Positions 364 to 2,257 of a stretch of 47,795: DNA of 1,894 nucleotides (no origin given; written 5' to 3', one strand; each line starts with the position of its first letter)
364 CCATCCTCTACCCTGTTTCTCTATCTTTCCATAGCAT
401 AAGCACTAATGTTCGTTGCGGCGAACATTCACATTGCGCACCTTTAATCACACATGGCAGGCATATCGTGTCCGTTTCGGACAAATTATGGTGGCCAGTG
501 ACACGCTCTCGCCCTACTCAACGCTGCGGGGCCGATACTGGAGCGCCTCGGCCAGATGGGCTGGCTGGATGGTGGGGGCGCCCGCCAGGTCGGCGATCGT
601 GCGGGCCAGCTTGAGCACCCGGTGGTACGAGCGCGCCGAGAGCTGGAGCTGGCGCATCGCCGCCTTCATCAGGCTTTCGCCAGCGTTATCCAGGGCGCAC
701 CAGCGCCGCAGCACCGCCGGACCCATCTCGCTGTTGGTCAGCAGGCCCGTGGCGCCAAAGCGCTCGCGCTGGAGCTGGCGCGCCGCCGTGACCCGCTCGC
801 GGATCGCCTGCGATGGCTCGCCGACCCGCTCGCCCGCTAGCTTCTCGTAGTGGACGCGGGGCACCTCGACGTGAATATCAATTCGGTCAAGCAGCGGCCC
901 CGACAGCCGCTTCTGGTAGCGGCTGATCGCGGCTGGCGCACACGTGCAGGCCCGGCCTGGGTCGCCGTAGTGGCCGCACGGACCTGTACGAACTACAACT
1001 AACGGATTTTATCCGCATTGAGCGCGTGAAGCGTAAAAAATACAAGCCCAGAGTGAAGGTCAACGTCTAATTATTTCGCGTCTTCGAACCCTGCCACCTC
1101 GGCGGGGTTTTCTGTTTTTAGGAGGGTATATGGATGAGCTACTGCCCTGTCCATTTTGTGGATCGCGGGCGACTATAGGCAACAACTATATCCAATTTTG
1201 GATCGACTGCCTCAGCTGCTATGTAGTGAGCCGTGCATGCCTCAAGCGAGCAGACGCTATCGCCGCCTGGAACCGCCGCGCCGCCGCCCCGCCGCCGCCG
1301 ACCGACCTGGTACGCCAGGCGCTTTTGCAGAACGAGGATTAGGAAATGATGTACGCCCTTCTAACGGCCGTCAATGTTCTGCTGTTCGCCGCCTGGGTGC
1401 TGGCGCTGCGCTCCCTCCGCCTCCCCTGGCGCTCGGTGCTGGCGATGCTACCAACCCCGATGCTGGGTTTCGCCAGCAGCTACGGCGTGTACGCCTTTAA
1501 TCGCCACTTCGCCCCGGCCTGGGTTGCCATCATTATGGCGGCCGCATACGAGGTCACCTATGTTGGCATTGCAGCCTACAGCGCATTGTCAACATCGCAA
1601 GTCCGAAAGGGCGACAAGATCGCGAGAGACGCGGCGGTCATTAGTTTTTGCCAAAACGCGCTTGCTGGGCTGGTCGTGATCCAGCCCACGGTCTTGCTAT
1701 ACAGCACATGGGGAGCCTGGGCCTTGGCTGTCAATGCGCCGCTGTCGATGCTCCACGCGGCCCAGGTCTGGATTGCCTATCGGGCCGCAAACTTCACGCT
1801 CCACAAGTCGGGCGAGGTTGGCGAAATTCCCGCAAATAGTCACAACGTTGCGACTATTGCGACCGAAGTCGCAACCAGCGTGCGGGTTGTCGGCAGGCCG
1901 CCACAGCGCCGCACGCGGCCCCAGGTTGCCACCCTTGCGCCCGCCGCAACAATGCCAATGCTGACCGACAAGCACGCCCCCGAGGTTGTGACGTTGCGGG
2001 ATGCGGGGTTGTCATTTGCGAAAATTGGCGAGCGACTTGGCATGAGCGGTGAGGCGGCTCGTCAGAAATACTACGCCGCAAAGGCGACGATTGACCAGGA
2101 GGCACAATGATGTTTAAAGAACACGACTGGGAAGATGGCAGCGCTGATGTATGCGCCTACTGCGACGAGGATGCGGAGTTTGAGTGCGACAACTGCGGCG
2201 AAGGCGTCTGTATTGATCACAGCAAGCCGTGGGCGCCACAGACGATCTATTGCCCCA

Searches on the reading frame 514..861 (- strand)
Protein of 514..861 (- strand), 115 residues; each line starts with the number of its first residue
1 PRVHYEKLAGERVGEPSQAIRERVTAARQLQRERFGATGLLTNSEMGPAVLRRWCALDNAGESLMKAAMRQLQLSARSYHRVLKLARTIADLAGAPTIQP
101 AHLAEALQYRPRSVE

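Call 84: search_protein_families(library=pfam, proteins=[window:514-861:-], max_evalue=0.01)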
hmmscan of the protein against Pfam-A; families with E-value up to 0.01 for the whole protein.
window:514-861:- (115 aa): 1 family
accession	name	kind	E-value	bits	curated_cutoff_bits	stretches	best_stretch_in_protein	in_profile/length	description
PF13335.12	Mg_chelatase_C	-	1.1e-35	122.5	26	1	14-110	1-94/94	Magnesium chelatase, subunit ChlI C-terminal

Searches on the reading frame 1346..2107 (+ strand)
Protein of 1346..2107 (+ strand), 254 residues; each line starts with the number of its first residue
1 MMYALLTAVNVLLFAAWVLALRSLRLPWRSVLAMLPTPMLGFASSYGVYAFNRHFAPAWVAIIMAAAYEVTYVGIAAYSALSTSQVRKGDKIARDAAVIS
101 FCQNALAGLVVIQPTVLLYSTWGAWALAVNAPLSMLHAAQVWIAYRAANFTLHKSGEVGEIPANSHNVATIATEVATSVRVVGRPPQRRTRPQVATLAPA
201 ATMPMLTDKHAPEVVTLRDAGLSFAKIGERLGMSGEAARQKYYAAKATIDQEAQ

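Call 84: search_protein_families(library=pfam, proteins=[window:1346-2107:+], max_evalue=0.01)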
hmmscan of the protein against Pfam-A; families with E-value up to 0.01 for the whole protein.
window:1346-2107:+ (254 aa): 1 family
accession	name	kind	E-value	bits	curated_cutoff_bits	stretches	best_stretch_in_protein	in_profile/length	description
PF04545.22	Sigma70_r4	-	0.0052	16.7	24.1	0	218-241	16-40/50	Sigma-70, region 4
